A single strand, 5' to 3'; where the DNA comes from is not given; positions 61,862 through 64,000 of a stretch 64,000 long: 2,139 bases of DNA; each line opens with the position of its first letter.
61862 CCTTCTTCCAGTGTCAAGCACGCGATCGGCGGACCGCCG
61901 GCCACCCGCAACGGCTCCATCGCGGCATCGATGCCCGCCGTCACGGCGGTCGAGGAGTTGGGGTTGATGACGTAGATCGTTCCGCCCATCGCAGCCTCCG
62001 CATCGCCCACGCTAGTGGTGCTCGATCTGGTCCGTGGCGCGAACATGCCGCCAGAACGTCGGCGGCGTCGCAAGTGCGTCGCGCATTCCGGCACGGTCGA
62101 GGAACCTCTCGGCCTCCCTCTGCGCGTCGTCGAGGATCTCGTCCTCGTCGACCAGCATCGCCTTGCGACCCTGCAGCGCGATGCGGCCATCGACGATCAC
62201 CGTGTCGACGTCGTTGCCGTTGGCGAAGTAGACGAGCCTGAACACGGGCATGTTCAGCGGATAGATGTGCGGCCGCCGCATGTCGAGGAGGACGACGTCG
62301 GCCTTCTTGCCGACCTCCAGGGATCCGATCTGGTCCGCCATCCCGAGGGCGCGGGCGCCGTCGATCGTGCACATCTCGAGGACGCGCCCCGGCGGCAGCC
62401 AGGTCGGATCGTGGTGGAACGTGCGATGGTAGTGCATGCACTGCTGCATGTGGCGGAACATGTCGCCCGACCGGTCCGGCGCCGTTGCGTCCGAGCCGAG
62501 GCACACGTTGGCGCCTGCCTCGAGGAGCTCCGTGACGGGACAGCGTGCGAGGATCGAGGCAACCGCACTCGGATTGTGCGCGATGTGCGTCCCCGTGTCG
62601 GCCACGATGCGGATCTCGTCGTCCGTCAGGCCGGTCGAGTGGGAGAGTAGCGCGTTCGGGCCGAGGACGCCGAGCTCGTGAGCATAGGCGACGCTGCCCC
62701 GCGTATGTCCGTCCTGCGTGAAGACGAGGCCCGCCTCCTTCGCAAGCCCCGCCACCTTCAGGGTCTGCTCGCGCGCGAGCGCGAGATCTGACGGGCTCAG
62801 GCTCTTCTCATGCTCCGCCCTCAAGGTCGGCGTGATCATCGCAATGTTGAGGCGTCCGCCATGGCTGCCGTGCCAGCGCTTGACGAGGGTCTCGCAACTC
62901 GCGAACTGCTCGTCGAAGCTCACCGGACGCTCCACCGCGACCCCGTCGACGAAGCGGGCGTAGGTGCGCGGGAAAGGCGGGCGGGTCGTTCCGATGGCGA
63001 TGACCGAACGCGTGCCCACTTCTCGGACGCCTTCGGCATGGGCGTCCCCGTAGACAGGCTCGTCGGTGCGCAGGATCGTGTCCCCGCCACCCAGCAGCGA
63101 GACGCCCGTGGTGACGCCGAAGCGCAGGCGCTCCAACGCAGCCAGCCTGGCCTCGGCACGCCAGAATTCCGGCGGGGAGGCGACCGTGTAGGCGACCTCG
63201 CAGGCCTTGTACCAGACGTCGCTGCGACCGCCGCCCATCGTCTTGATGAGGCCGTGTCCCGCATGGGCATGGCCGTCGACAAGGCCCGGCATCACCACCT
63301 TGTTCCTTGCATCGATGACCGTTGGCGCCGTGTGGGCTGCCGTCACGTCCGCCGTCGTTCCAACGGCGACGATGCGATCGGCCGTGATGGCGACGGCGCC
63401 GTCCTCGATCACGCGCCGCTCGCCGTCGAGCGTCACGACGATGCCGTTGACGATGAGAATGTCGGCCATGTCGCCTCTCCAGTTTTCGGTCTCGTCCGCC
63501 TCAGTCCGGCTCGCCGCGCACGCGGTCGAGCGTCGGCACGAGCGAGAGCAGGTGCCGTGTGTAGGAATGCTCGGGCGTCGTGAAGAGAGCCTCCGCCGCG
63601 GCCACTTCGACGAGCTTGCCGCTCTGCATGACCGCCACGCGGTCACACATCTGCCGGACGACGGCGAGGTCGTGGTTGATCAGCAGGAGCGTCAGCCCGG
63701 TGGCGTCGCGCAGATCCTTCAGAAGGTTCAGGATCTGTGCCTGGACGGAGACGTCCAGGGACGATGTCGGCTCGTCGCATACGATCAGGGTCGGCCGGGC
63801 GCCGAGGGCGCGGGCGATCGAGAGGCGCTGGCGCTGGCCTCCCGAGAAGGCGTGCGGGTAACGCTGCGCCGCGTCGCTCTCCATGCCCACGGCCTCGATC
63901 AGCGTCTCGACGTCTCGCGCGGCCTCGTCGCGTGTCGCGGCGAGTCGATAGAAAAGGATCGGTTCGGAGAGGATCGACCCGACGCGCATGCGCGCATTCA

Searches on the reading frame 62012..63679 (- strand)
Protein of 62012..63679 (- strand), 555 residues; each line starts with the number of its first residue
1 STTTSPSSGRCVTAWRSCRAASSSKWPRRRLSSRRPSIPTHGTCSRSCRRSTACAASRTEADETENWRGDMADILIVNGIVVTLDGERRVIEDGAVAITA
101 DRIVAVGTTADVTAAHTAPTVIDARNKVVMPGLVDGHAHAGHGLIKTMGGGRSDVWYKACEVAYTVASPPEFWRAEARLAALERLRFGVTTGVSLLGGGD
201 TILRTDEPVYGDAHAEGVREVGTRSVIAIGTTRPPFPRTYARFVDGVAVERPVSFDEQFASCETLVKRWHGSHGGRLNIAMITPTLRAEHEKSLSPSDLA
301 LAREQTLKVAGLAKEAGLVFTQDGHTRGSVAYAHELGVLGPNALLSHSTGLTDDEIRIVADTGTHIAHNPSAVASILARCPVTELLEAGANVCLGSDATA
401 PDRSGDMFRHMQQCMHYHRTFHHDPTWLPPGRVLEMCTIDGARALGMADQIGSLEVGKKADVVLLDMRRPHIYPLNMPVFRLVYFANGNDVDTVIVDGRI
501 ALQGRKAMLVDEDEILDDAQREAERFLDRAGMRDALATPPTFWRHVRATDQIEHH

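Call 34: search_protein_families(library=pfam, proteins=[window:62012-63679:-])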
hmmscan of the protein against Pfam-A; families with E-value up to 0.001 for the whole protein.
window:62012-63679:- (555 aa): 3 families
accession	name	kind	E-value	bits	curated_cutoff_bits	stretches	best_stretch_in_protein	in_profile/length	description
PF01979.26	Amidohydro_1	-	2.6e-34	119.4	25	1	128-500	1-344/345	Amidohydrolase family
PF07969.17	Amidohydro_3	-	6.4e-21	75.8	29.7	2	334-500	300-470/472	Amidohydrolase family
PF22039.1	HUTI_composite_bact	-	1.7e-06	28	25.5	1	94-116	1-23/26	Imidazolonepropionase-like composite domain, bacteria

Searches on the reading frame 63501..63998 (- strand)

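Call 34: search_protein_families(library=pfam, proteins=[window:63501-63998:-])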
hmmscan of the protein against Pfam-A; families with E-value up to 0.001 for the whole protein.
window:63501-63998:- (165 aa): 3 families
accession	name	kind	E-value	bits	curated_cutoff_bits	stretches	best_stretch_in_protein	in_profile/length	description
PF00005.33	ABC_tran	-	1.7e-12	48.5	25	1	3-79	58-137/137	ABC transporter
PF08352.17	oligo_HPY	-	0.00012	22.8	27.1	1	130-160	1-31/65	Oligopeptide/dipeptide transporter, C-terminal region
PF13304.12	AAA_21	-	0.00049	20.7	27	1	42-114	229-303/304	AAA domain, putative AbiEii toxin, Type IV TA system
